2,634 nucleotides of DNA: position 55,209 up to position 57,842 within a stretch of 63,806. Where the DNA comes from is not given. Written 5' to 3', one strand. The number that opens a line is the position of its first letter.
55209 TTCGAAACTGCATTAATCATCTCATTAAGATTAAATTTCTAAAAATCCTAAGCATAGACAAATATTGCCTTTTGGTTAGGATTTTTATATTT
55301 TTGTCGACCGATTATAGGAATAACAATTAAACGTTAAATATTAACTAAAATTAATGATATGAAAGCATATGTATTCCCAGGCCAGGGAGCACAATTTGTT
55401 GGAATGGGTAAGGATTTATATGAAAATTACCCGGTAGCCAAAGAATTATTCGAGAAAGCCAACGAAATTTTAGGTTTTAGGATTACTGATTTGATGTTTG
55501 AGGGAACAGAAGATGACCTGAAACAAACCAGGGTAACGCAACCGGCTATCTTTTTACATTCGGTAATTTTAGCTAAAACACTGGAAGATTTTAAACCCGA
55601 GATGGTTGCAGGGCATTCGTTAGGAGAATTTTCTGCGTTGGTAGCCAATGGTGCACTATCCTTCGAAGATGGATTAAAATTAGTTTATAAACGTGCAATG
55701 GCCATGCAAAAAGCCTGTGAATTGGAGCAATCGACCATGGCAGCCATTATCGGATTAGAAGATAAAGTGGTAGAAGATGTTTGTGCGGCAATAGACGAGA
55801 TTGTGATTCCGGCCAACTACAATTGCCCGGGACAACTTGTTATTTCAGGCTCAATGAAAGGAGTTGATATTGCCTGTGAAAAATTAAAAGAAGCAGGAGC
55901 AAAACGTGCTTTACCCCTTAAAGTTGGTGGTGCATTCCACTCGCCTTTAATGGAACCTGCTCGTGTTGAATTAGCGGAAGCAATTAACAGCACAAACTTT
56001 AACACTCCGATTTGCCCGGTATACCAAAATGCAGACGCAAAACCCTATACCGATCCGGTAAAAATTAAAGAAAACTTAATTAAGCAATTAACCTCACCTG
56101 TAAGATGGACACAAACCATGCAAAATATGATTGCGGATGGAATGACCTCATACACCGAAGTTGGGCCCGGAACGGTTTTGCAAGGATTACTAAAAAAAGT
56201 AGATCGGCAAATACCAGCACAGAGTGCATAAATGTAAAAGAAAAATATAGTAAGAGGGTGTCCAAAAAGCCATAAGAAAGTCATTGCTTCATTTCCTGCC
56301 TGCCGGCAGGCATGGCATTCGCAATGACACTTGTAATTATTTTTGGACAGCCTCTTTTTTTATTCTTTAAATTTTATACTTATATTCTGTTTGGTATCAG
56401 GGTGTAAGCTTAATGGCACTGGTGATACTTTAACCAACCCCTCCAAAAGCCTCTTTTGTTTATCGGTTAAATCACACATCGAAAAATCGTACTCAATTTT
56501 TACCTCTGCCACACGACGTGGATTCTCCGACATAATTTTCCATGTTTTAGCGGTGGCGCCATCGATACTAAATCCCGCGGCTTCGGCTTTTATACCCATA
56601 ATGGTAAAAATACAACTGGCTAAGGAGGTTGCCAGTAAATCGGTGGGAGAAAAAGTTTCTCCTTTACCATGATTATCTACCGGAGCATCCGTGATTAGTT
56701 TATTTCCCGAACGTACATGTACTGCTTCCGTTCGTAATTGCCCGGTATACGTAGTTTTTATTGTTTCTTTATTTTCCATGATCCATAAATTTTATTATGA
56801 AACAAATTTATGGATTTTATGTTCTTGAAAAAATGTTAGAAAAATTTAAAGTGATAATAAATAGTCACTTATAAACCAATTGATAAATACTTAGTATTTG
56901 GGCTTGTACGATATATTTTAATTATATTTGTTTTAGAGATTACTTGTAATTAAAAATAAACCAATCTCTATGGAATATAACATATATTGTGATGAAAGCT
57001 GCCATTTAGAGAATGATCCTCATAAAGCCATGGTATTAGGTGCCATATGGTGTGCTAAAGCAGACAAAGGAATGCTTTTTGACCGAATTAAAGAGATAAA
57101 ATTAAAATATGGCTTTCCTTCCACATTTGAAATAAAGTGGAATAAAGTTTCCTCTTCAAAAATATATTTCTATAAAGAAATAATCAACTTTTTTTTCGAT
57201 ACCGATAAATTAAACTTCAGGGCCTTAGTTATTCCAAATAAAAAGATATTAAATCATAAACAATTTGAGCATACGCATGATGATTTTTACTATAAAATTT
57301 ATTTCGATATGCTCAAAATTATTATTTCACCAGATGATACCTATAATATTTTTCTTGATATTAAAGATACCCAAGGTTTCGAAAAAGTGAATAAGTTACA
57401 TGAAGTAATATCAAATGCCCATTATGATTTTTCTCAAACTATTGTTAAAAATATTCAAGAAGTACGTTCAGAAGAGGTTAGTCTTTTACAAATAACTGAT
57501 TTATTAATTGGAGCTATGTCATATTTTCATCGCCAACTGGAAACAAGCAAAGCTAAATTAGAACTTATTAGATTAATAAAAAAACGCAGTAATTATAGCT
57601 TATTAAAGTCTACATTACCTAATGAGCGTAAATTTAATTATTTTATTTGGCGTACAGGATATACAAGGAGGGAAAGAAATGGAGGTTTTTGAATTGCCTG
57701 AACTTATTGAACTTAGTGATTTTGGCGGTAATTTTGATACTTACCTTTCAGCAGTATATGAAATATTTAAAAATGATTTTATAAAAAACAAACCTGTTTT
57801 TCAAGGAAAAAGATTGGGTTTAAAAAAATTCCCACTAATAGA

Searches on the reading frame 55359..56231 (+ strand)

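Call 68: search_protein_families(library=pfam, proteins=[window:55359-56231:+], max_evalue=0.00001)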
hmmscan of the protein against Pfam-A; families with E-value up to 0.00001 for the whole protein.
window:55359-56231:+ (290 aa): 1 family
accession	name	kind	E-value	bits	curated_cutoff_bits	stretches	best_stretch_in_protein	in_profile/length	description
PF00698.26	Acyl_transf_1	-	3.5e-40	138.9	32.7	1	4-280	2-277/319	Acyl transferase domain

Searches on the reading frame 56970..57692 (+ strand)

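Call 68: search_protein_families(library=pfam, proteins=[window:56970-57692:+], max_evalue=0.00001)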
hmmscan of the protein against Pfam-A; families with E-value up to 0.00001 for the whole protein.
window:56970-57692:+ (240 aa): 1 family
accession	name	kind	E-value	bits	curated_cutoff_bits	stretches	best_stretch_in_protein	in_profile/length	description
PF12686.12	DUF3800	-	4.7e-12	47.3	21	1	4-185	1-148/149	Protein of unknown function (DUF3800)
